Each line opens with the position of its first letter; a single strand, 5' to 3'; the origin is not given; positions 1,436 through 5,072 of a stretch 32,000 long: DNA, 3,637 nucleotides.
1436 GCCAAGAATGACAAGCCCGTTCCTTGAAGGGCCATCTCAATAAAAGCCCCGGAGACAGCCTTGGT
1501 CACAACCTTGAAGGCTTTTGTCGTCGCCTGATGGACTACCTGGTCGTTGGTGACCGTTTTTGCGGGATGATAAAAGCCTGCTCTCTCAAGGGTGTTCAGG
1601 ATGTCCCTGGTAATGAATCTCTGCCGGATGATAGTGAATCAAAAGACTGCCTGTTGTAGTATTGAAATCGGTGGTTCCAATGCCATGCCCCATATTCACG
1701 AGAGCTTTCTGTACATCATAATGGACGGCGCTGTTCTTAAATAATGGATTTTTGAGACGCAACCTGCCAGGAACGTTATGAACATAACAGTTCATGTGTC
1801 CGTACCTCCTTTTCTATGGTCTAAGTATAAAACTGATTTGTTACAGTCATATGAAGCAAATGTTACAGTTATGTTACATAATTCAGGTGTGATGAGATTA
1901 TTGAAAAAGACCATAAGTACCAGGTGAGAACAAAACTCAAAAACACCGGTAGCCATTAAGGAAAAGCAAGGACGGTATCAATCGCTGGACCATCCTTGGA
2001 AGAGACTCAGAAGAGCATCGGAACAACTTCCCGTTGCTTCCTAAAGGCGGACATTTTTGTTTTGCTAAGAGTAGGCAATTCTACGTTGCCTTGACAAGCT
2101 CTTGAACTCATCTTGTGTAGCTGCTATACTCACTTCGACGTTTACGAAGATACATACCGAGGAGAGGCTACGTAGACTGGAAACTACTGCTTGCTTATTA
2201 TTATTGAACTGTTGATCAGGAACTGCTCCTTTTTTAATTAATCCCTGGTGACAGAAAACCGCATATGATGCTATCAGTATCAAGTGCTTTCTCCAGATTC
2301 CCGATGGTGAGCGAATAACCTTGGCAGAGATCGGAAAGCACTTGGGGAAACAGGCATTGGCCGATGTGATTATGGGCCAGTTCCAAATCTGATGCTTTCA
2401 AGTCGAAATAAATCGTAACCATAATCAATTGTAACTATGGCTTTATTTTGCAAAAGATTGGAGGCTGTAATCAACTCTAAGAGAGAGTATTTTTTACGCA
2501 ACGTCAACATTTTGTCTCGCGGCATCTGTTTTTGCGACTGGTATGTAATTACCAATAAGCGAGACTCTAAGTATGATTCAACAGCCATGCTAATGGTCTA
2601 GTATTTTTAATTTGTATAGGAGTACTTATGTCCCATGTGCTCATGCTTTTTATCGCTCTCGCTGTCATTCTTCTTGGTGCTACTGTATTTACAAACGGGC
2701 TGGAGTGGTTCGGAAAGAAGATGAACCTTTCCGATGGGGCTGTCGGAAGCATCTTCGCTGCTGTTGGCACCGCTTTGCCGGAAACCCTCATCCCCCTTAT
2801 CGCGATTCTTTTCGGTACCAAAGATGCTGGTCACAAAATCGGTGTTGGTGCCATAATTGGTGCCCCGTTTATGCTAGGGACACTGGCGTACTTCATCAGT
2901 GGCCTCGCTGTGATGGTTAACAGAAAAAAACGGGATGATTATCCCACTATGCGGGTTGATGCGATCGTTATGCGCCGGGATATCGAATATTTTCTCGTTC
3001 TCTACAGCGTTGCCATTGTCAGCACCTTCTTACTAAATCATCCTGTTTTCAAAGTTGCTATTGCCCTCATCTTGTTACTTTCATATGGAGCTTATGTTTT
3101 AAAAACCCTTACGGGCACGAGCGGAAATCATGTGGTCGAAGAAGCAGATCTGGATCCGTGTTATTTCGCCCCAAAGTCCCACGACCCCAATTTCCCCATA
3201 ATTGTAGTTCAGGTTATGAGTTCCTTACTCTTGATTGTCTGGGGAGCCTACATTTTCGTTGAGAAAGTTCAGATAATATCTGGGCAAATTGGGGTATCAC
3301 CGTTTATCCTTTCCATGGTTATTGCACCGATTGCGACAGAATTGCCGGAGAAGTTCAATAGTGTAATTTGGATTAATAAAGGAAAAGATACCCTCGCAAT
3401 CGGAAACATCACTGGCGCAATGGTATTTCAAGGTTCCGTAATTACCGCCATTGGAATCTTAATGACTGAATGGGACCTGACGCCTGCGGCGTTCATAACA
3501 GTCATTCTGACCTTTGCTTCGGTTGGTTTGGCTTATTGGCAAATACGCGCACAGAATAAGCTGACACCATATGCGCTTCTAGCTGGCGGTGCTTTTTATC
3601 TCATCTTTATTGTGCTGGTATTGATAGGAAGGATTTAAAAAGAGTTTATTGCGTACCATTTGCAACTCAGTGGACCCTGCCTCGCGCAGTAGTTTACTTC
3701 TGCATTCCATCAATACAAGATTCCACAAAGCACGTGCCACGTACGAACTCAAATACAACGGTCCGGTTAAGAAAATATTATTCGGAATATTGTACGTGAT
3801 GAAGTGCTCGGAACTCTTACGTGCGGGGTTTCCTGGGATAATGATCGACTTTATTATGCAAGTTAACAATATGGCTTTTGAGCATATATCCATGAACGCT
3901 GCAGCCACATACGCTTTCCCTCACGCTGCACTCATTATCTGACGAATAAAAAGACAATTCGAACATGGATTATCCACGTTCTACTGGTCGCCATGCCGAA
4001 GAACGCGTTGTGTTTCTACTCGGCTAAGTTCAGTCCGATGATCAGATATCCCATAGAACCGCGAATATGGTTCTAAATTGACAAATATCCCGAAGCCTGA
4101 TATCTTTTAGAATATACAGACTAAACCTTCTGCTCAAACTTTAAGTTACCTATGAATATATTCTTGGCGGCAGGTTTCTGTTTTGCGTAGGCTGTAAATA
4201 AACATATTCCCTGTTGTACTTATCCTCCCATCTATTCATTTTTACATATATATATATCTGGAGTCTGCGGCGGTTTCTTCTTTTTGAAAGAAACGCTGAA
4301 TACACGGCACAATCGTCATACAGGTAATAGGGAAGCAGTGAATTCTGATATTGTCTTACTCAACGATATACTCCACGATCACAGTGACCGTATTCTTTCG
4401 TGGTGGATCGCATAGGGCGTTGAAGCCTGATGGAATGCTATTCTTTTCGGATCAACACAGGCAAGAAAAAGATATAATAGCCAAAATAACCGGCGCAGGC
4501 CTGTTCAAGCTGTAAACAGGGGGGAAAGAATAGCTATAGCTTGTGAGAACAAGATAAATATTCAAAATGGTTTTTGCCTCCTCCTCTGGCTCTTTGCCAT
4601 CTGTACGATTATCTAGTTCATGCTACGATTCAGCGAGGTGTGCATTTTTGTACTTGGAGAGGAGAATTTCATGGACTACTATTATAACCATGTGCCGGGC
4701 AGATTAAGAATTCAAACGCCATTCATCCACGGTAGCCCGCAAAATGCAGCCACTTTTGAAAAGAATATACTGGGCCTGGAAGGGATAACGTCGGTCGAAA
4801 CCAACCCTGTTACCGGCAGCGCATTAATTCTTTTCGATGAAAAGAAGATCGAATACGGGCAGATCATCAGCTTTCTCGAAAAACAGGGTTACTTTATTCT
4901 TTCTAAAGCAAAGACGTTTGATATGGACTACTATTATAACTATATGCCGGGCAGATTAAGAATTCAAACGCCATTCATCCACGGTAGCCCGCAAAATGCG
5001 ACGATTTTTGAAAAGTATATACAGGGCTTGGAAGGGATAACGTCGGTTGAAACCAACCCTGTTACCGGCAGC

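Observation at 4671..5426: Three near-identical 252-bp in-frame tandem repeats create a triplicated-domain protein with mosaic differences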

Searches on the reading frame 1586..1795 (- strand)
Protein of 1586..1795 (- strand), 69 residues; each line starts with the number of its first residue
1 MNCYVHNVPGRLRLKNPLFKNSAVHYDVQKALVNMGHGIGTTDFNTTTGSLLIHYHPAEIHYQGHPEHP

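Call 4: search_protein_families(library=pfam, proteins=[window:1586-1795:-], max_evalue=1)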
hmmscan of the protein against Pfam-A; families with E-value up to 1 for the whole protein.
window:1586-1795:- (69 aa): 1 family
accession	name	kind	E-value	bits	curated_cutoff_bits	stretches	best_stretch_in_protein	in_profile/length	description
PF19991.5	HMA_2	-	8.1e-07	29.5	30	1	6-60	12-66/154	Heavy metal associated domain 2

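Call 5: search_protein_families(library=ncbifam, proteins=[window:1586-1795:-], max_evalue=1)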
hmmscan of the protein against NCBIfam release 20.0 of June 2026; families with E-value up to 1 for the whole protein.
window:1586-1795:- (69 aa): 0 families

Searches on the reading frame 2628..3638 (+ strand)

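Call 4: search_protein_families(library=pfam, proteins=[window:2628-3638:+], max_evalue=1)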
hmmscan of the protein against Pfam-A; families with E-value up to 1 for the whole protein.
window:2628-3638:+ (336 aa): 4 families
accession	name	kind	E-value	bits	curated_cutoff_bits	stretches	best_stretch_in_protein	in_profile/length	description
PF01699.29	Na_Ca_ex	-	1.1e-24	87.6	24.9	2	193-332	3-147/151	Sodium/calcium exchanger protein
PF25258.1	DUF7859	-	0.0095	16.3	27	2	193-214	15-36/49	Family of unknown function (DUF7859)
PF11098.13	Chlorosome_CsmC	-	0.24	11.9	26.3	1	7-49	22-64/139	Chlorosome envelope protein C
PF14880.11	COX14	-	0.42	10.9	25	0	66-103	11-48/59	Cytochrome oxidase c assembly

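Call 61: search_protein_families(library=ncbifam, proteins=[window:2628-3638:+], max_evalue=0.00001)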
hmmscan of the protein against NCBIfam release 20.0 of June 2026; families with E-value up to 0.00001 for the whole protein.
window:2628-3638:+ (336 aa): 3 families
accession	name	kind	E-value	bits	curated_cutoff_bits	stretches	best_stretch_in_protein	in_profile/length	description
TIGR00367.1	TIGR00367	hypoth_equivalog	3.4e-23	82.2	179.65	1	4-309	5-292/312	calcium/sodium antiporter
NF008005.0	PRK10734.1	equivalog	3.1e-15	56.1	432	1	4-329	5-315/325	calcium/sodium antiporter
TIGR00846.1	caca2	superfamily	9.4e-06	24.6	317.45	0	142-278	177-315/372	calcium/proton exchanger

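Call 69: search_protein_families(library=padloc, proteins=[window:2628-3638:+], max_evalue=0.01)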
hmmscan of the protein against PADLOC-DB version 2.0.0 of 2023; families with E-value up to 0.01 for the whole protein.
window:2628-3638:+ (336 aa): 0 families

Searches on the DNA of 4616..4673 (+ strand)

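Call 62: build_rna_model(alignment_id=A3, structure=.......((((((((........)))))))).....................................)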
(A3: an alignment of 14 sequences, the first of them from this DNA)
Model R1 built from alignment A3 (14 sequences, 68 columns); structure: as given.
model positions 60; base pairs 8; branch points 0; effective number of sequences 14; information 0.834 bits per position. Calibrated on 0.2 Mb of random sequence (short: E-values are rough).
structure used (alignment columns):
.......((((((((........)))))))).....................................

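Call 63: search_with_rna_model(model_id=R1, sources=[window, L001, L002, L005, L006, L007, L008, L009, L010, L011, L012, L013, L018, L019, L020, L021, L022, L025, L026, L027, L028, L029, L030, L031, L032, L033, L034, L035, L036, L037, L038, L039, L040, L041, L042, L043, L044, L045, L046, L047, L052, L053, L054, L055], max_evalue=1, make_alignment=true)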
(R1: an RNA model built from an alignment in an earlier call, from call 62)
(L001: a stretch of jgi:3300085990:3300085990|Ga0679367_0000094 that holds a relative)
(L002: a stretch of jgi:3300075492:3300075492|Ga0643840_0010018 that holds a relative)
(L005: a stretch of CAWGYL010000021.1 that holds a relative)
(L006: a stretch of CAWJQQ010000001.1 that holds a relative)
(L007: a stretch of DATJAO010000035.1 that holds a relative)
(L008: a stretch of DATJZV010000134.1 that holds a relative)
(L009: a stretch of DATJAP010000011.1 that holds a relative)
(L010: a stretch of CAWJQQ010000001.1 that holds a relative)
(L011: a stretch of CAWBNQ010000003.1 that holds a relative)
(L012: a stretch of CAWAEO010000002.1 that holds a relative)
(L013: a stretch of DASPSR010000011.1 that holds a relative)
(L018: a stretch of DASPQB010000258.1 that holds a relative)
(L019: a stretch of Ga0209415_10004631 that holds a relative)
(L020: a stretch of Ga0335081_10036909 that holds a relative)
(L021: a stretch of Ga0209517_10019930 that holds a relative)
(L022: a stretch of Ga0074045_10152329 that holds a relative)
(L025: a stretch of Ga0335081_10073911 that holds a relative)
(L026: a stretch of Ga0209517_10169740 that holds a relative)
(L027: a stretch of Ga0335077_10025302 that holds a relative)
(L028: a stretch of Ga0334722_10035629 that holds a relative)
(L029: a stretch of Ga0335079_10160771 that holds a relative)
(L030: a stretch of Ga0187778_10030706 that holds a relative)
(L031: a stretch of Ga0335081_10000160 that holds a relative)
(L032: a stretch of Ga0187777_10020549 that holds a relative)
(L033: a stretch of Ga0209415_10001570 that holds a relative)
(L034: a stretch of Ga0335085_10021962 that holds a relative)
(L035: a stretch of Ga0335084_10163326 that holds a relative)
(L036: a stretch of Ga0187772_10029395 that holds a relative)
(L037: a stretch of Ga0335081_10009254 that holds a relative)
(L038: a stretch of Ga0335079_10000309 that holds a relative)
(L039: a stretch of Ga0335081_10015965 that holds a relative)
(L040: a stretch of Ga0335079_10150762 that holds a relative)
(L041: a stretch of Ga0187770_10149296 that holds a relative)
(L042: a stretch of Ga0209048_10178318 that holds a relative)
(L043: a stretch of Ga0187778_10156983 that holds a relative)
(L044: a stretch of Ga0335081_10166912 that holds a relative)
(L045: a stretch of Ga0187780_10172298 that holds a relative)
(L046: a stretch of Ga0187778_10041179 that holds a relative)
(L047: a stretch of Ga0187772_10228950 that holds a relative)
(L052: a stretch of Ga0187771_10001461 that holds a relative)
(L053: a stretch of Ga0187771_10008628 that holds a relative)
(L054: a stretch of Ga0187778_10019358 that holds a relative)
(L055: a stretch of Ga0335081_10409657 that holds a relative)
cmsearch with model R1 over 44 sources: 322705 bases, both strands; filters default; matches with E-value up to 1: 30.
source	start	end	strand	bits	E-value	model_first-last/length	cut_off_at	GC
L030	173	232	+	63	1.8e-13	1-60/60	no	0.5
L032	2824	2883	+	63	1.8e-13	1-60/60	no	0.5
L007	4193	4252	+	61.9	3.5e-13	1-60/60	no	0.4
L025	518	577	+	61.9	3.5e-13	1-60/60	no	0.4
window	4614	4673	+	58.8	2.2e-12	1-60/60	no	0.42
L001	9983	10039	+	56.5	8.8e-12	1-60/60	no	0.33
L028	3601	3661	+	55.6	1.5e-11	1-60/60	no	0.44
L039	774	824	+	54.2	3.4e-11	1-60/60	no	0.39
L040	2277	2327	+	54.2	3.4e-11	1-60/60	no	0.39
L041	475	525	+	53.4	5.4e-11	1-60/60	no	0.43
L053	4013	4063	+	53.4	5.4e-11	1-60/60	no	0.43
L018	8076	8126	+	51.9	1.4e-10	1-60/60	no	0.41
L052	4076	4126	+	51.9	1.4e-10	1-60/60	no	0.41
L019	3948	4003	+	51.5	1.7e-10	1-60/60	no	0.41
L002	7616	7671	+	50.7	2.7e-10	1-60/60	no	0.45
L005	7948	8003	+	50.7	2.7e-10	1-60/60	no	0.45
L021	3960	4015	+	50.7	2.7e-10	1-60/60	no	0.45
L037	3187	3246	+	49.9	4.6e-10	1-60/60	no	0.43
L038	3958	4017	+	49.9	4.6e-10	1-60/60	no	0.43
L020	3952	4009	+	48.6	1e-09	1-60/60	no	0.31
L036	1261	1320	+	46.4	3.5e-09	1-60/60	no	0.37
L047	395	443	+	44.2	1.4e-08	1-60/60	no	0.47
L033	3950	4003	+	42.6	3.6e-08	1-60/60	no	0.54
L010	8007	8057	+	36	1.8e-06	1-60/60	no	0.43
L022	121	178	+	28.6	0.00015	1-60/60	no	0.33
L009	7954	8003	+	25.4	0.001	1-60/60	no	0.32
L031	3954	4003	+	25.4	0.001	1-60/60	no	0.32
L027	2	32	+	22.9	0.0045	1-60/60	no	0.29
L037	5396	5423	+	15.4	0.4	1-60/60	no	0.43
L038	6167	6194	+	15.4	0.4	1-60/60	no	0.43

Alignment A4: 30 matches aligned to the model, 70 columns, each read 5' to 3' on its own strand. Consensus structure (alignment columns), stored with it:
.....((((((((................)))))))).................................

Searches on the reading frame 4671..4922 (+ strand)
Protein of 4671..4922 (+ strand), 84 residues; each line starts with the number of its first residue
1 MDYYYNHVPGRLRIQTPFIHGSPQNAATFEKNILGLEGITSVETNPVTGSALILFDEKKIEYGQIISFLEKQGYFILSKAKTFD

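Call 4: search_protein_families(library=pfam, proteins=[window:4671-4922:+], max_evalue=1)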
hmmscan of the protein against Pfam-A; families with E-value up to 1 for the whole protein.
window:4671-4922:+ (84 aa): 3 families
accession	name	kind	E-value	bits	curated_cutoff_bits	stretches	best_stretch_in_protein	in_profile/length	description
PF19991.5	HMA_2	-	1e-12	48.7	30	1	8-65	14-71/154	Heavy metal associated domain 2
PF00403.32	HMA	-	3.4e-05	24.6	24.8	1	26-74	13-61/62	Heavy-metal-associated domain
PF23085.1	RRM_PARP14_3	-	0.15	12.6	24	1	28-59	21-52/82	PARP14, third RRM domain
